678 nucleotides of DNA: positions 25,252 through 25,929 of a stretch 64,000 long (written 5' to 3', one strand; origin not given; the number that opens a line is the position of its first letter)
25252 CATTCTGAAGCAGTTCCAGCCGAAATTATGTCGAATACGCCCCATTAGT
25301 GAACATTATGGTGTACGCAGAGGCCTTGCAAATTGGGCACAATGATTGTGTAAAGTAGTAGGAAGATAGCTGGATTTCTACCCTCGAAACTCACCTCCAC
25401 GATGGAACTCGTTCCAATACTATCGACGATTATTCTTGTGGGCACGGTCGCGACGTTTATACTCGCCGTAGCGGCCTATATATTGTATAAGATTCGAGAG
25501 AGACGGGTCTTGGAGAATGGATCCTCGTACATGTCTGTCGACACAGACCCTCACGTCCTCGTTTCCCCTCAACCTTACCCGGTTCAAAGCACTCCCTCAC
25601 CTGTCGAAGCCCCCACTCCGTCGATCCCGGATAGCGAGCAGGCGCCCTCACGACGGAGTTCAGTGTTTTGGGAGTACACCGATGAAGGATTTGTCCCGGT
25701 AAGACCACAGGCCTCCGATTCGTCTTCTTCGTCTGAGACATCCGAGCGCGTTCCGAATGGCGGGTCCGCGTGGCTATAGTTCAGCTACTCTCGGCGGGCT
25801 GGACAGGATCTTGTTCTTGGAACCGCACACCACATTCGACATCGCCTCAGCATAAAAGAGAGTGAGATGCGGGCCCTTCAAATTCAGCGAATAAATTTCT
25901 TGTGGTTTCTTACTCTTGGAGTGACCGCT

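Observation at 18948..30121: Six-gene synthase-dependent exopolysaccharide locus: a PgaC-type GT2 with a non-canonical accessory set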

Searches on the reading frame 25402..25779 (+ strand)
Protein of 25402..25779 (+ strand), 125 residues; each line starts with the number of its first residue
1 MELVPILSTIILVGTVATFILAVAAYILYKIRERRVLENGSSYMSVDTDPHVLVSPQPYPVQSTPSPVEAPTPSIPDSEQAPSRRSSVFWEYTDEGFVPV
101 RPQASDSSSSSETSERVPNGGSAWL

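Call 3: search_protein_families(library=pfam, proteins=[window:25402-25779:+], max_evalue=0.01)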
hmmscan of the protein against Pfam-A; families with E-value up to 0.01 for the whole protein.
window:25402-25779:+ (125 aa): 0 families

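Call 4: search_protein_families(library=ncbifam, proteins=[window:25402-25779:+], max_evalue=0.01)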
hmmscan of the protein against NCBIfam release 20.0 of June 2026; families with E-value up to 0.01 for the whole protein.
window:25402-25779:+ (125 aa): 0 families

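Call 82: find_related_loci(query=A4, collection=metagenome_contigs, flank=10000)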
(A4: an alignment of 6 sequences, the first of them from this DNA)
Query A4 (125 aa) in metagenome_contigs; peptide patterns used: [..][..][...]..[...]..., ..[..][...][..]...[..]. (x = any residue, [..] = any of these).
497 stretches matched a pattern; 324 encode a relative of the query (tblastn E <= 1e-3); the best 80 are kept; 80 distinct loci.
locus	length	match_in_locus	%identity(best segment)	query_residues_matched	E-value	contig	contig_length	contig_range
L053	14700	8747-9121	82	1-125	1e-58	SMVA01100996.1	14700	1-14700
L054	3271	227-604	67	1-125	2e-50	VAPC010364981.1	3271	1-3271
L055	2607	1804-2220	54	1-125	7e-36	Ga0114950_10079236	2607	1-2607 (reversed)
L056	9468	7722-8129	51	1-125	2e-34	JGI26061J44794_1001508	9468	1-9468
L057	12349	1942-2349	51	1-125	2e-34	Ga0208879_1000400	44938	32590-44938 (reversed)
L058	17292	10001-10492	41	1-125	1e-32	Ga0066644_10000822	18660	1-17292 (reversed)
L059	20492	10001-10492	41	1-125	1e-32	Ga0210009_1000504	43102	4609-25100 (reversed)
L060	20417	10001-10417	47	1-125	1e-31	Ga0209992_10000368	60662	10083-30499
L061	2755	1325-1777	45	1-125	1e-31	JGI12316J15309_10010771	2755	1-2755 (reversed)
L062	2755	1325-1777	45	1-125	1e-31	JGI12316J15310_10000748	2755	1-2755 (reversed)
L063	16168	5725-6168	45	1-125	2e-31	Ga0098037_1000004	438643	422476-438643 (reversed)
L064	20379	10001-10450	46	1-125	1e-30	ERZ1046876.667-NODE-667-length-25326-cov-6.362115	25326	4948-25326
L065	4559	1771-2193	48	1-125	3e-30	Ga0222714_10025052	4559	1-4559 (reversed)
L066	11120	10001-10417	49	1-125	5e-30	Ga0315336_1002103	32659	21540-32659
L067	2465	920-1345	44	1-125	8e-30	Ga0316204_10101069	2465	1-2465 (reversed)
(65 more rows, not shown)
